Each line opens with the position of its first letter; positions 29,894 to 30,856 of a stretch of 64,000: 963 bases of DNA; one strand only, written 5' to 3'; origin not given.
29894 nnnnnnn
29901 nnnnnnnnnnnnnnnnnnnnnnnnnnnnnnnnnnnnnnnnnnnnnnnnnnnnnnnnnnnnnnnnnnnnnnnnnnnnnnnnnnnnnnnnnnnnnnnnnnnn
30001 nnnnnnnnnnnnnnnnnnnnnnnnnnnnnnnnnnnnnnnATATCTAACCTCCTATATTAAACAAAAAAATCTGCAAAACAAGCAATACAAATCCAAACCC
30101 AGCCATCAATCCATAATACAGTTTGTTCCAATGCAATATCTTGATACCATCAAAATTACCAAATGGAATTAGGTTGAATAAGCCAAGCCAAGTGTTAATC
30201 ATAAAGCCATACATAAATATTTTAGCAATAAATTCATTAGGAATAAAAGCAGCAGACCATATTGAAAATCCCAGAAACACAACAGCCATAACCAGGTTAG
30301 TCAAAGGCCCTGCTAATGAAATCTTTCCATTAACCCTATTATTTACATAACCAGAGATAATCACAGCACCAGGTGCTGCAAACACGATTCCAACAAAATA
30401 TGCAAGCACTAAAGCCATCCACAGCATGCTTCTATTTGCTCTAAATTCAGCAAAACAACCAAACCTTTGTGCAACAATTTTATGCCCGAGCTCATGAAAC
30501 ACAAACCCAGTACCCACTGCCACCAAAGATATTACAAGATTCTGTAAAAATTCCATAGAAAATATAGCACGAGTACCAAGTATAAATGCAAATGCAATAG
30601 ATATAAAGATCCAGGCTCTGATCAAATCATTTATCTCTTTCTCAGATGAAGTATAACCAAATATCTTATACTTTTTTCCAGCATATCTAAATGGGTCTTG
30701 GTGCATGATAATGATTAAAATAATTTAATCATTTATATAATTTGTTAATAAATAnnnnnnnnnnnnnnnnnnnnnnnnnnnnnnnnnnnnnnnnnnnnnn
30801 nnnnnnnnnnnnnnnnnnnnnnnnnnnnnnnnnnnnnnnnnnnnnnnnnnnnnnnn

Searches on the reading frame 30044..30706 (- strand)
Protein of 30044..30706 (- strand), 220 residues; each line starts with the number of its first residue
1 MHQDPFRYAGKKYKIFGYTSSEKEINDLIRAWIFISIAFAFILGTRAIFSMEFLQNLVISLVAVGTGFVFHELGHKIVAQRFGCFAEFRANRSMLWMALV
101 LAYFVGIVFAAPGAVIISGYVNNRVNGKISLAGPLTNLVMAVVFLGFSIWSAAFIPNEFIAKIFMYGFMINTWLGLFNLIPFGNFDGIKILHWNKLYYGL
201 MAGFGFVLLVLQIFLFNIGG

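Call 11: search_protein_families(library=pfam, proteins=[window:30044-30706:-], max_evalue=0.0001)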
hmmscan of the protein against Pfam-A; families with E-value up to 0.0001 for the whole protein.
window:30044-30706:- (220 aa): 1 family
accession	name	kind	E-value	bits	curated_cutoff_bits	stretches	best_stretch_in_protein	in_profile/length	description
PF02163.28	Peptidase_M50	-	6.2e-08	32.7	27.2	0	160-191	159-190/221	Peptidase family M50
